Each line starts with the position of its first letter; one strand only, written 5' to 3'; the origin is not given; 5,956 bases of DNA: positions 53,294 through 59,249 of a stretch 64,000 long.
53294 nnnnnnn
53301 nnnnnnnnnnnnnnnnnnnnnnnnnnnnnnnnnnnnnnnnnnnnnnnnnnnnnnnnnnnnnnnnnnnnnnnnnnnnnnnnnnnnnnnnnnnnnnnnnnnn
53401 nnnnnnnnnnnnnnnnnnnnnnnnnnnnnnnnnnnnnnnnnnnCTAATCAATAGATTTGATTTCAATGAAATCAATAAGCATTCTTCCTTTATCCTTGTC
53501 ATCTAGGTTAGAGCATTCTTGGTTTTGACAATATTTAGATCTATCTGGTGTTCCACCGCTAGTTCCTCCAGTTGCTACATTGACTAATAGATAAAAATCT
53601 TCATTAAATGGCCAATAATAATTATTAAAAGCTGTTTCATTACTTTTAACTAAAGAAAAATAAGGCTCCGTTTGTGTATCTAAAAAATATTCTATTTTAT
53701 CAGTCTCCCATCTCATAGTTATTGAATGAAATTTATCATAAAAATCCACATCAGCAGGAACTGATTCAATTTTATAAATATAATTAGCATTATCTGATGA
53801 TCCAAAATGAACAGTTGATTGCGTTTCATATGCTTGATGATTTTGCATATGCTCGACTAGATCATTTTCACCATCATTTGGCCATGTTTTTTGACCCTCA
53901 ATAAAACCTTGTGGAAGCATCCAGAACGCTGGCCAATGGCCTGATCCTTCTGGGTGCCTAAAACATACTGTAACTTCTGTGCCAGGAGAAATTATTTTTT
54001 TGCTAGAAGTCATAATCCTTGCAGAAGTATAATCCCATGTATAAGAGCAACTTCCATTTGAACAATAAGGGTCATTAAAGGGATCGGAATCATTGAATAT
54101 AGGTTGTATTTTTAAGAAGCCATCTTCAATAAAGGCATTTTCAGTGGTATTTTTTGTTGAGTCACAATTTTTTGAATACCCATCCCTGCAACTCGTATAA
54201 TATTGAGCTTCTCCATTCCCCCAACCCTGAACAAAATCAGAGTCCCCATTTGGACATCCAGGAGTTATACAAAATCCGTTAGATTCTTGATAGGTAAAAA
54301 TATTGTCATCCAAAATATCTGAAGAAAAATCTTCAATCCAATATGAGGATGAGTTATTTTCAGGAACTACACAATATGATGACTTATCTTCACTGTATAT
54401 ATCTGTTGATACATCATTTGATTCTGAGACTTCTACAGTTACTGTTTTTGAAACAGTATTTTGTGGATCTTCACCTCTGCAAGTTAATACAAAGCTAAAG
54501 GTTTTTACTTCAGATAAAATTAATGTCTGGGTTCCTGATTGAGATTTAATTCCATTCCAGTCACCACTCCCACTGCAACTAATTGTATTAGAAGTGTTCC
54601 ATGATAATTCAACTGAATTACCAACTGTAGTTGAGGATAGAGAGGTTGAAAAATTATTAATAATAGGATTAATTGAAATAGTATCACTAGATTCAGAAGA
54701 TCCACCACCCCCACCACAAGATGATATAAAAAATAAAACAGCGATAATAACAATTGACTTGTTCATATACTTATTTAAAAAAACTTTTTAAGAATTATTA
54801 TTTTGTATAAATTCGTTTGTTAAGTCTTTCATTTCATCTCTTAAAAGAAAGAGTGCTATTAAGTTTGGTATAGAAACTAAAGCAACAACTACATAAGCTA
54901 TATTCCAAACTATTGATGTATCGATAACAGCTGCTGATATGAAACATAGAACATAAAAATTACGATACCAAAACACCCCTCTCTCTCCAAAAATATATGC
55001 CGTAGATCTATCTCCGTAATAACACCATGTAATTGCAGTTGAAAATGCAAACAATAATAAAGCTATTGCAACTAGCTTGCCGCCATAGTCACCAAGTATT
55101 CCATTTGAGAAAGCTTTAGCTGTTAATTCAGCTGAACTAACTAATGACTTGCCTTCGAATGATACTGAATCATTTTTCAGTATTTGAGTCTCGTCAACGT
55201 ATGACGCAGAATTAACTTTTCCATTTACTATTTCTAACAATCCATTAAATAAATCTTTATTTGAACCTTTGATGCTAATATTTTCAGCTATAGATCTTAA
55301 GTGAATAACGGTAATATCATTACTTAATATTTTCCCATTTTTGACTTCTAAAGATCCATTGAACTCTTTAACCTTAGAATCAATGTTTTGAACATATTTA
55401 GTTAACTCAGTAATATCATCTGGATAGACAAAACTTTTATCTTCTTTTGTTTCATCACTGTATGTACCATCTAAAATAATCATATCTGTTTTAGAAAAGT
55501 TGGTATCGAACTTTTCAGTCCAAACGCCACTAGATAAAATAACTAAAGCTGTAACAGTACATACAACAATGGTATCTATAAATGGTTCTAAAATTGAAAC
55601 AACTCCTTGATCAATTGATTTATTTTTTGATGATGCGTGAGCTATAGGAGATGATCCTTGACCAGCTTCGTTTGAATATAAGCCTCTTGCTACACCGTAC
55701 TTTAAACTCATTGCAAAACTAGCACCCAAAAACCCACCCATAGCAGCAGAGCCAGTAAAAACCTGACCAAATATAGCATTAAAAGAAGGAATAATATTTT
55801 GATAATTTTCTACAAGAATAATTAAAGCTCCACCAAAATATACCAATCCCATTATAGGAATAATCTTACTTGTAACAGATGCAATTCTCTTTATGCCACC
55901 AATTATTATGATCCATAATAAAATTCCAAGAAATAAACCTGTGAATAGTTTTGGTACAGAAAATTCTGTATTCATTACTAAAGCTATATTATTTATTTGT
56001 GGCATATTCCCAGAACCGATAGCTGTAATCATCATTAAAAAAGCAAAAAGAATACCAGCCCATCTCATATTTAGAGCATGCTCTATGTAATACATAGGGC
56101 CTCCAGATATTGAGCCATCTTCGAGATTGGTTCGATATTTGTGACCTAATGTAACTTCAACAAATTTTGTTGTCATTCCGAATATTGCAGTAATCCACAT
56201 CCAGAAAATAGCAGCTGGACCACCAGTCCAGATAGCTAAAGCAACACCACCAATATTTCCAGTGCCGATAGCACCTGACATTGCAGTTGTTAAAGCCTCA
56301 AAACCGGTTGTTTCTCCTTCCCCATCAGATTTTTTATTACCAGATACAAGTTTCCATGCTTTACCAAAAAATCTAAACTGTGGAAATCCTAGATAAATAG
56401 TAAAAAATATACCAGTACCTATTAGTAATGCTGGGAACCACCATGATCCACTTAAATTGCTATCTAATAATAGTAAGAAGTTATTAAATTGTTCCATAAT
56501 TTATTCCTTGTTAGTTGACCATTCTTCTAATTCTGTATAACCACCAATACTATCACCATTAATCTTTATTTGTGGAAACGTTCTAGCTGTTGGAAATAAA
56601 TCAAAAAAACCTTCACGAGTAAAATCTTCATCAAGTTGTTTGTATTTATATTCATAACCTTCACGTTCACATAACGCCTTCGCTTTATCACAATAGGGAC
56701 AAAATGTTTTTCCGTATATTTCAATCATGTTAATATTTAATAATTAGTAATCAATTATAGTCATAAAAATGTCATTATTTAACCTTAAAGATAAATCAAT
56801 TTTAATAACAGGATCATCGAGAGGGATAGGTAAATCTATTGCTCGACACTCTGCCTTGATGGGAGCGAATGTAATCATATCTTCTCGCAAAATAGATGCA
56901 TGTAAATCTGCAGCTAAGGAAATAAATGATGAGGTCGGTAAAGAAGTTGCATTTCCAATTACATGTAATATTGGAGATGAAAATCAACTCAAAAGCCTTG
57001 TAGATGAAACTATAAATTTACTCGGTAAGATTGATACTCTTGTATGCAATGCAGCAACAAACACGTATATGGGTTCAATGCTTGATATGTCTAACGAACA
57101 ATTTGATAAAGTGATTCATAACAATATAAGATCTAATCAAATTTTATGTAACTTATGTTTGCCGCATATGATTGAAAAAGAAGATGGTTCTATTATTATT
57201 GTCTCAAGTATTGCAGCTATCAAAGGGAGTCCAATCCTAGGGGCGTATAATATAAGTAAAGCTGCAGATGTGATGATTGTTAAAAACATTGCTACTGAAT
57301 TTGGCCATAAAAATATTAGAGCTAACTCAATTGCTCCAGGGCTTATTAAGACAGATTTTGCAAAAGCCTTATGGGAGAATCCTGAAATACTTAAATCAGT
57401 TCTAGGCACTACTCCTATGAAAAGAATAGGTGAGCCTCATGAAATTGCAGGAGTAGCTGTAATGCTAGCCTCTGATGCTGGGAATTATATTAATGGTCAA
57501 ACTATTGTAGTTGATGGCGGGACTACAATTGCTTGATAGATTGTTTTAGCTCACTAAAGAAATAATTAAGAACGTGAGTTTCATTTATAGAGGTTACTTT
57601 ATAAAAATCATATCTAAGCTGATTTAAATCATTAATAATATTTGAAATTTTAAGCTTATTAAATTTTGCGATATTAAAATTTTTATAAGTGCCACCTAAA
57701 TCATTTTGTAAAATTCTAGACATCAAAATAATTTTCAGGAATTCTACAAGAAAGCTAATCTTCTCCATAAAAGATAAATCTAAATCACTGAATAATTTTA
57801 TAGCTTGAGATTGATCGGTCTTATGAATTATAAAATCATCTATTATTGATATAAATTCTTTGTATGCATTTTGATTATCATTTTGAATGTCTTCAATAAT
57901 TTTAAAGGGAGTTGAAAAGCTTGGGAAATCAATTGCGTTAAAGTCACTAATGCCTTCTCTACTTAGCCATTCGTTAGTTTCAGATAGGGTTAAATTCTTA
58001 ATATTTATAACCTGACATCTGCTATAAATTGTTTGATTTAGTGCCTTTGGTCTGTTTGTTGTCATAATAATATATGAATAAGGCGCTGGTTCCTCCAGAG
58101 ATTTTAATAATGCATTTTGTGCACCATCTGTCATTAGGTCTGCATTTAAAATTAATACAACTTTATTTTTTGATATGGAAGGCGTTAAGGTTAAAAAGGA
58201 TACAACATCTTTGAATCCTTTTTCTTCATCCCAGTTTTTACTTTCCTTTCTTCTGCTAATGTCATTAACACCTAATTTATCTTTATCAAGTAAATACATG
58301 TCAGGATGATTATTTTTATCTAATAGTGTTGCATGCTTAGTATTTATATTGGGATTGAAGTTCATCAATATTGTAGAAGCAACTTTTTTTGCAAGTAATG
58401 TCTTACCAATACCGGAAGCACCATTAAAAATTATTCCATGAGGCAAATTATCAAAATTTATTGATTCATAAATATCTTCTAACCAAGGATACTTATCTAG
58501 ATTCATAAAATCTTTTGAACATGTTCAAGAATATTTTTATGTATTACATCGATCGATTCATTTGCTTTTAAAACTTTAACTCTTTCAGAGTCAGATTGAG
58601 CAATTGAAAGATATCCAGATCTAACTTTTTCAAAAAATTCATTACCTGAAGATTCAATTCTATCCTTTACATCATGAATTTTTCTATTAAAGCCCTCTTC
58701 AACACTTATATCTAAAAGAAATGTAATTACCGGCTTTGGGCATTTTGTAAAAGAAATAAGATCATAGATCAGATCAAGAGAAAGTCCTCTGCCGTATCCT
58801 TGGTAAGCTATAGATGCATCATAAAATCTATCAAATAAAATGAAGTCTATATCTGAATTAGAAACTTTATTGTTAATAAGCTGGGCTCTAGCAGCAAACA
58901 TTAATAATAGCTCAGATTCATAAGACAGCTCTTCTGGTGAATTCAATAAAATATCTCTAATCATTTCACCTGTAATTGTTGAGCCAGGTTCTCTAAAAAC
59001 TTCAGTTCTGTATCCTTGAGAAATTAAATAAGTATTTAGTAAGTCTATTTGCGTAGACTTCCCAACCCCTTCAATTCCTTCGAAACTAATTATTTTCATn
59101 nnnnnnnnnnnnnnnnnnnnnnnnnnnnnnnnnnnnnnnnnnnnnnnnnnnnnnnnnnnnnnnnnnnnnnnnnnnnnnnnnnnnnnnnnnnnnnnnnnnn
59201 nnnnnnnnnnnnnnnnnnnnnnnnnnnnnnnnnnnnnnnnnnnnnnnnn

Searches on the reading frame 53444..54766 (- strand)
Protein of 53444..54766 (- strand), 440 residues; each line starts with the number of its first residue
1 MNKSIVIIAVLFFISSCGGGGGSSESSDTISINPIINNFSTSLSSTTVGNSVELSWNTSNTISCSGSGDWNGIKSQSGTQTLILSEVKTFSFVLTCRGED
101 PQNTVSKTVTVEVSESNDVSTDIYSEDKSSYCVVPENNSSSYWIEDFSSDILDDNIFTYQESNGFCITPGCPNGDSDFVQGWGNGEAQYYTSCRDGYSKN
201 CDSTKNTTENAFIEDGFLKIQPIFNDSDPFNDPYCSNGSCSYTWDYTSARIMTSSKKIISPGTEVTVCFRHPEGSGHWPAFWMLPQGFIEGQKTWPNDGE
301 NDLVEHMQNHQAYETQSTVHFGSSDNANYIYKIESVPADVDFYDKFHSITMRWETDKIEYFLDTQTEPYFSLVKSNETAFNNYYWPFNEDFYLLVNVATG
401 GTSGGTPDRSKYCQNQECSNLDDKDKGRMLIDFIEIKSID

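Call 72: search_protein_families(library=pfam, max_evalue=0.00001, proteins=[window:53444-54766:-])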
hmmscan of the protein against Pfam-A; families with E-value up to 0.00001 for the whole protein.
window:53444-54766:- (440 aa): 1 family
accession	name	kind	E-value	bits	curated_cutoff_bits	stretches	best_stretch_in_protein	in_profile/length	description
PF00722.28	Glyco_hydro_16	-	1.6e-08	34.6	22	1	240-401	22-160/175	Glycosyl hydrolases family 16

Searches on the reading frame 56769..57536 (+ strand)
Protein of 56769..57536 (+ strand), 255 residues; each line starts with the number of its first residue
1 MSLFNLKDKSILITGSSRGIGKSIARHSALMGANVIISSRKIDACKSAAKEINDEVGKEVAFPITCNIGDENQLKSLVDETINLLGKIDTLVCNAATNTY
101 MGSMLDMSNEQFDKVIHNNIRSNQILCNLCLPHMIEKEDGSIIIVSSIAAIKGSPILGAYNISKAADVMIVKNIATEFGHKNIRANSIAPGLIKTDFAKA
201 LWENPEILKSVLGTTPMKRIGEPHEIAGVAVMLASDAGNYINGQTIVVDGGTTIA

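Call 73: search_protein_families(library=pfam, max_evalue=0.00001, proteins=[window:56769-57536:+])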
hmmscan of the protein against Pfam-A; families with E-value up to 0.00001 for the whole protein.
window:56769-57536:+ (255 aa): 3 families
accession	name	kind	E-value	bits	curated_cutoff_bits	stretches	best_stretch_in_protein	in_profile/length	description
PF13561.12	adh_short_C2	-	2.3e-63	214.3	27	1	17-253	5-236/236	Enoyl-(Acyl carrier protein) reductase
PF00106.31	adh_short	-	1.3e-47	162.3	26.6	1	9-204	1-193/195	short chain dehydrogenase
PF08659.16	KR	-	8.6e-12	45.8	22.6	1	11-163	3-152/180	KR domain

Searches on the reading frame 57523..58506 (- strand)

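Call 73: search_protein_families(library=pfam, max_evalue=0.00001, proteins=[window:57523-58506:-])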
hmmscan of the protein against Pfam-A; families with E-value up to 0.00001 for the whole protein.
window:57523-58506:- (327 aa): 2 families
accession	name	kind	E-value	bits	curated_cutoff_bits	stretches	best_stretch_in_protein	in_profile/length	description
PF13177.12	DNA_pol3_delta2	-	2.7e-29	102.7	27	1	11-172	8-160/161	DNA polymerase III, delta subunit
PF00004.35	AAA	-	3.4e-08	34.4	21.2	1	25-167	1-126/131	ATPase family associated with various cellular activities (AAA)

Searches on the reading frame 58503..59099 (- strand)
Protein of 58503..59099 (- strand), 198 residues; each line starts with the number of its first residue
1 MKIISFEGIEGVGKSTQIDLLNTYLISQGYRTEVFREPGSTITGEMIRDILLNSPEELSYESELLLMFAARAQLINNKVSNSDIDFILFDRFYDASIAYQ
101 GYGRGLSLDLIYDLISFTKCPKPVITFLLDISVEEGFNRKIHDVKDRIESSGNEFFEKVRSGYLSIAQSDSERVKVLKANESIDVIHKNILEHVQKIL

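Call 73: search_protein_families(library=pfam, max_evalue=0.00001, proteins=[window:58503-59099:-])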
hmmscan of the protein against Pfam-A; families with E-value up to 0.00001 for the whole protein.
window:58503-59099:- (198 aa): 1 family
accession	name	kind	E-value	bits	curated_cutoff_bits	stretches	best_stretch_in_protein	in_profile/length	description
PF02223.23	Thymidylate_kin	-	7.5e-40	137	27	1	6-190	1-185/185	Thymidylate kinase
